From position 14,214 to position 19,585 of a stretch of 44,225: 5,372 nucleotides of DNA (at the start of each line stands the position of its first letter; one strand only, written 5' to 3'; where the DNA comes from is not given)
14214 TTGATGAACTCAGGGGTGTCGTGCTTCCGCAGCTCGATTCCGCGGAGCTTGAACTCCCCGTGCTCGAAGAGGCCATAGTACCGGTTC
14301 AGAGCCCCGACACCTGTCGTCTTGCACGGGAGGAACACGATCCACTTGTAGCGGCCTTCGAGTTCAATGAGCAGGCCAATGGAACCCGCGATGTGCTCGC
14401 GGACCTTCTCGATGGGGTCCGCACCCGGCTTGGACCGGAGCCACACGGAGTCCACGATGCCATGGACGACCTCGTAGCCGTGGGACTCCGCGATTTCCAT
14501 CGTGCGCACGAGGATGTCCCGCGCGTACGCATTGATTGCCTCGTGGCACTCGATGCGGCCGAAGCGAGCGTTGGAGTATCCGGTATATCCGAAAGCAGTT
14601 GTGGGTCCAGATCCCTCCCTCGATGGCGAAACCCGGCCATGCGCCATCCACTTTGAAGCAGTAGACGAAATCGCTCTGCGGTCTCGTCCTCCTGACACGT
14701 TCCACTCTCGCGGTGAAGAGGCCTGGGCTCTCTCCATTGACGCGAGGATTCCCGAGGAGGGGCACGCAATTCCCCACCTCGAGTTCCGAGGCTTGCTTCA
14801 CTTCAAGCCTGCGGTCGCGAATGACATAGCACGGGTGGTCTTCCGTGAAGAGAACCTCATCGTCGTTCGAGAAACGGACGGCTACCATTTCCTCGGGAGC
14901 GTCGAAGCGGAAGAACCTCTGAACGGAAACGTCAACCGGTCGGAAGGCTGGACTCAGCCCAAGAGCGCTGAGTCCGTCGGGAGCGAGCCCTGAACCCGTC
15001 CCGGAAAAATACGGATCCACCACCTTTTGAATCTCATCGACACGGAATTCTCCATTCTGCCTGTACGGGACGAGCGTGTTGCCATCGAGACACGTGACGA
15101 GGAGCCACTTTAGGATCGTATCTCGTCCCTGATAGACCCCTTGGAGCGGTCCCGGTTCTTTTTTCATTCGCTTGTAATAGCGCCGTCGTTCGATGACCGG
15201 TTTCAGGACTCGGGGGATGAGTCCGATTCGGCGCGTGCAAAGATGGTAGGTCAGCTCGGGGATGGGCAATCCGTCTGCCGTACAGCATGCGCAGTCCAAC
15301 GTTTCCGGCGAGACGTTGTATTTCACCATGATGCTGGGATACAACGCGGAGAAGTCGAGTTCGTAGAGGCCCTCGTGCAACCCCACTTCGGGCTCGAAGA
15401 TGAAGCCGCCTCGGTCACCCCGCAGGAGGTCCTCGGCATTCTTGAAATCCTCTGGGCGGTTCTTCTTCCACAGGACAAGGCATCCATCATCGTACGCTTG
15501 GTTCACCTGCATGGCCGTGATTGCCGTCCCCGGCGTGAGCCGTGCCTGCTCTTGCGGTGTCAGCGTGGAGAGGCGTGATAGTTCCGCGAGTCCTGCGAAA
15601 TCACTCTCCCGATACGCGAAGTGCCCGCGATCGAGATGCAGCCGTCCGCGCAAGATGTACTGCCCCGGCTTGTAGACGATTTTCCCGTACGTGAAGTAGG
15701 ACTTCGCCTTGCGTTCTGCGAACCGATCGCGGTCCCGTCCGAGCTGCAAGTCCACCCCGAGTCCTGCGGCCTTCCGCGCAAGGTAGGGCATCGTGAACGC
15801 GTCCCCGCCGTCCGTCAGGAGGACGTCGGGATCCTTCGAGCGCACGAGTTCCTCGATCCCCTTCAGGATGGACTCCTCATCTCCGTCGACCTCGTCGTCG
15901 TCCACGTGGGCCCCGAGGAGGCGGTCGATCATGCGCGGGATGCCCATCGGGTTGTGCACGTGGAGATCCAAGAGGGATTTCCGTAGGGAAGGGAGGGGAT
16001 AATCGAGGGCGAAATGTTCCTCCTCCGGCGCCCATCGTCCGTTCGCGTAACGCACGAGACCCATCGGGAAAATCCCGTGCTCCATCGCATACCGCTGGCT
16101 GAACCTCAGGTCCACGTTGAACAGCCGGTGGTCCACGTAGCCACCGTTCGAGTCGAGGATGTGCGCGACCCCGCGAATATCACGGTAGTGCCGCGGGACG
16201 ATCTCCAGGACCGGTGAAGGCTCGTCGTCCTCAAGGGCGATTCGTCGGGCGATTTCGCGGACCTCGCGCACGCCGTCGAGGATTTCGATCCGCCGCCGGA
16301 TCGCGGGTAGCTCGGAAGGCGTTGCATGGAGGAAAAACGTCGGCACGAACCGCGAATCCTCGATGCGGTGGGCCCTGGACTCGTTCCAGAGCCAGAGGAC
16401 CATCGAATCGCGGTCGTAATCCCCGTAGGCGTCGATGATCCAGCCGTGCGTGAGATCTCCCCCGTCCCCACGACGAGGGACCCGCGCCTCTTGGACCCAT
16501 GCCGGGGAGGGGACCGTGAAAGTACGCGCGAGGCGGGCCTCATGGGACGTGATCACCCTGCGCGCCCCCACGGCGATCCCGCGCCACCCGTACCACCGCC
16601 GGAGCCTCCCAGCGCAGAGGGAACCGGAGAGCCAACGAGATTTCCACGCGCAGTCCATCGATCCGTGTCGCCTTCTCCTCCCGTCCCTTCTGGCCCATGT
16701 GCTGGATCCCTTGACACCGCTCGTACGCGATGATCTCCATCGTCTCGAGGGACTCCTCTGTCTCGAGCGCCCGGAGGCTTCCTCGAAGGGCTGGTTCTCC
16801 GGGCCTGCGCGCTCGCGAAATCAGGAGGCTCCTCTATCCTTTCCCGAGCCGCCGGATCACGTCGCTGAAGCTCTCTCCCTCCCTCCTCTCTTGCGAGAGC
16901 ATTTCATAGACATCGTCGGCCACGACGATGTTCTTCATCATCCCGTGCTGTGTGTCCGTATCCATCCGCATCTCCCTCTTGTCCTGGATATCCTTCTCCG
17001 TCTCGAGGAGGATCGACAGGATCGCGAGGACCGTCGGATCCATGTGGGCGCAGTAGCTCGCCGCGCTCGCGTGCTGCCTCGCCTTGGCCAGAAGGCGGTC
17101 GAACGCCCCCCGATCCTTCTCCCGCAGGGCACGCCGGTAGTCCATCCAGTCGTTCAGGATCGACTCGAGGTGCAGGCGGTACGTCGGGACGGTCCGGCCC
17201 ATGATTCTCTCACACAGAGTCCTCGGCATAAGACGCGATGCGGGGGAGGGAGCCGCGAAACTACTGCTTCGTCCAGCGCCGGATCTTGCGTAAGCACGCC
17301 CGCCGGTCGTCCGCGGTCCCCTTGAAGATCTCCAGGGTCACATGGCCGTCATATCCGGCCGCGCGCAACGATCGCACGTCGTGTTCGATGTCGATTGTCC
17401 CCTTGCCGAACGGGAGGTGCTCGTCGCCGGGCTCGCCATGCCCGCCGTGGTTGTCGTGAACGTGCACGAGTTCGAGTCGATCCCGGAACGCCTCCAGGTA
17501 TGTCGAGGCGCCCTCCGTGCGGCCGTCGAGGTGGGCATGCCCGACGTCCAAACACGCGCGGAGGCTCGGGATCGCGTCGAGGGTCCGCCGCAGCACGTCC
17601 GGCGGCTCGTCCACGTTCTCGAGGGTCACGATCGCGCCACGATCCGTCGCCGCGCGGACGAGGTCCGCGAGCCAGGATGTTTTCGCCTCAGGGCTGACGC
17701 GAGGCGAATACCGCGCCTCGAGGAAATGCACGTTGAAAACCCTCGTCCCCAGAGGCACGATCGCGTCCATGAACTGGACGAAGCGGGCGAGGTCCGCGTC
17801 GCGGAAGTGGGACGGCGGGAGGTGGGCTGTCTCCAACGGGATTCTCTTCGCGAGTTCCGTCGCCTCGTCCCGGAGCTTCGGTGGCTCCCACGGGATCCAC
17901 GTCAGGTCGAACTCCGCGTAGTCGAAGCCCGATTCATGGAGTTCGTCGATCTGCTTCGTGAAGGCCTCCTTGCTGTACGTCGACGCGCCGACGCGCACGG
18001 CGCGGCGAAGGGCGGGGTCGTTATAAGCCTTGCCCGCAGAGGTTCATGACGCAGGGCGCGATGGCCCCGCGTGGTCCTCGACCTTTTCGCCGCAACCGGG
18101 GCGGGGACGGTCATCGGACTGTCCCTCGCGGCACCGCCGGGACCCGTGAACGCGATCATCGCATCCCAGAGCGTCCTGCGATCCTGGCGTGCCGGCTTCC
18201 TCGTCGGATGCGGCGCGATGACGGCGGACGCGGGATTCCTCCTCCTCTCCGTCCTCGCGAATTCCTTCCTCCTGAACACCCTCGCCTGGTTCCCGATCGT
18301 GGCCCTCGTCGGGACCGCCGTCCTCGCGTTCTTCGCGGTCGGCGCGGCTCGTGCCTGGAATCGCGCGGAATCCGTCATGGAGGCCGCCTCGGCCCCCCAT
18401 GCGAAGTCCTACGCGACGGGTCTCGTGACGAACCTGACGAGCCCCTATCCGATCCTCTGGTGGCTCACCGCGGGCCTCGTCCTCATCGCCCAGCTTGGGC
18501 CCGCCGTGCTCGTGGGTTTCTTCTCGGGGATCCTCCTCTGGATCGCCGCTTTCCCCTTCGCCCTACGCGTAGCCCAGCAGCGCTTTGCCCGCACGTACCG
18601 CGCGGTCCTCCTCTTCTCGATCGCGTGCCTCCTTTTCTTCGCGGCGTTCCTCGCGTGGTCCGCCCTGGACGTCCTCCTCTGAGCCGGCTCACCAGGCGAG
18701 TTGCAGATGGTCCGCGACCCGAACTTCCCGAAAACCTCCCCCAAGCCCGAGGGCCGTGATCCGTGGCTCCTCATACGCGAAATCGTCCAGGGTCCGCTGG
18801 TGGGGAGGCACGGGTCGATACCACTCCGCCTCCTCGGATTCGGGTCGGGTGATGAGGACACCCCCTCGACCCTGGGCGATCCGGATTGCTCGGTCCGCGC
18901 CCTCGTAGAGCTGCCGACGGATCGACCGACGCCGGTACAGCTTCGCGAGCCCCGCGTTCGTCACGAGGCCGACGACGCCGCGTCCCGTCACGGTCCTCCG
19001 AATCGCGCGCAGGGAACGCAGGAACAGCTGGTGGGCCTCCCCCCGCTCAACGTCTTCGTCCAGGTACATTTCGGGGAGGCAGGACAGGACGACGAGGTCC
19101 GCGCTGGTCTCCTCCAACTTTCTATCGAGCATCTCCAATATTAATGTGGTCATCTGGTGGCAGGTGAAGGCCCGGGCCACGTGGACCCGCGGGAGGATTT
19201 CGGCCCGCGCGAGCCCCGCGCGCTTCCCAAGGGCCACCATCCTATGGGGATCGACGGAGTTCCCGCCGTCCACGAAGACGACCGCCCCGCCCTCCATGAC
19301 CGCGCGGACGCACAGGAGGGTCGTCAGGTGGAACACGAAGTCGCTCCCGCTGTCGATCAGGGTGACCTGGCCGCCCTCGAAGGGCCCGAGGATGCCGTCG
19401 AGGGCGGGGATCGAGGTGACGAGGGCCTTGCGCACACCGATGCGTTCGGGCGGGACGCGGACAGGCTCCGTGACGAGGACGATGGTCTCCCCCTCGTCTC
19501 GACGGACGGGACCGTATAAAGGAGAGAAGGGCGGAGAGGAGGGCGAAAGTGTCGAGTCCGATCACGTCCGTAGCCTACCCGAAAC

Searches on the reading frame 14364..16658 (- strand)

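Call 37: search_protein_families(library=pfam, proteins=[window:14364-16658:-], max_evalue=0.0001)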
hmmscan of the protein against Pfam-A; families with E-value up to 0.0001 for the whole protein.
window:14364-16658:- (764 aa): 2 families
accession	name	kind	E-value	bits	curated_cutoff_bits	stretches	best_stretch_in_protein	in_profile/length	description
PF00136.26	DNA_pol_B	-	5e-11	42.5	23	1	414-517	42-158/453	DNA polymerase family B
PF03104.25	DNA_pol_B_exo1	-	4.6e-05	23.4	23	0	260-350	142-230/242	DNA polymerase family B, exonuclease domain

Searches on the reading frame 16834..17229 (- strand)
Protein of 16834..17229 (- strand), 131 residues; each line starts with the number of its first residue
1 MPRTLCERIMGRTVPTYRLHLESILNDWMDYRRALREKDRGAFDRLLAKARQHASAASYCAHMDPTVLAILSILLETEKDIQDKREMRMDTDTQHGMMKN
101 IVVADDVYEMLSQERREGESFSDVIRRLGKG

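Call 37: search_protein_families(library=pfam, proteins=[window:16834-17229:-], max_evalue=0.0001)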
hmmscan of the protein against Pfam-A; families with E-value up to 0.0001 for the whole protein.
window:16834-17229:- (131 aa): 1 family
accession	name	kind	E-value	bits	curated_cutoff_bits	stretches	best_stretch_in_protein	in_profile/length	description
PF02697.20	VAPB_antitox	-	5.3e-11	43.6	27.9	1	99-128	1-30/69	Putative antitoxin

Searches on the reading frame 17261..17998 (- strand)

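Call 37: search_protein_families(library=pfam, proteins=[window:17261-17998:-], max_evalue=0.0001)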
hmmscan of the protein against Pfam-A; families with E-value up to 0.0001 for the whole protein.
window:17261-17998:- (245 aa): 1 family
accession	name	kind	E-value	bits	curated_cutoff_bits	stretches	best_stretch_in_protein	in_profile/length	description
PF01261.30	AP_endonuc_2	-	7.7e-24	85.2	31.1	1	18-239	2-242/249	Xylose isomerase-like TIM barrel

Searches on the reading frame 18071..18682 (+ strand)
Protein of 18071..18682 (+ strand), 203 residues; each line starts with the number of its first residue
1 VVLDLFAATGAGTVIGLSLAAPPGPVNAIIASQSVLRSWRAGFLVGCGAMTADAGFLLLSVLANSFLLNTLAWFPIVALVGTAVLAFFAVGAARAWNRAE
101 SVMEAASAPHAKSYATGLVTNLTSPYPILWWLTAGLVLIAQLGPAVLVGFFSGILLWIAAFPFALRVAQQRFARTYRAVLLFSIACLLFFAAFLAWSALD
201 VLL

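Call 37: search_protein_families(library=pfam, proteins=[window:18071-18682:+], max_evalue=0.0001)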
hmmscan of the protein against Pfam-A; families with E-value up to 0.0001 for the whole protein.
window:18071-18682:+ (203 aa): 1 family
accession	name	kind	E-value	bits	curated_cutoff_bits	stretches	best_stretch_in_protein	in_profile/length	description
PF01810.24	LysE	-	6.7e-24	84.9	25.6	1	17-195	1-190/193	LysE type translocator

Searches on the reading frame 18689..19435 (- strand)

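Call 37: search_protein_families(library=pfam, proteins=[window:18689-19435:-], max_evalue=0.0001)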
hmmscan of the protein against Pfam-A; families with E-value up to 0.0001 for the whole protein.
window:18689-19435:- (248 aa): 1 family
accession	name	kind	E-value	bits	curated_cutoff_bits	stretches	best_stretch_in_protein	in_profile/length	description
PF08423.17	Rad51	-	1.3e-08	34.8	22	1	40-164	51-177/244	Rad51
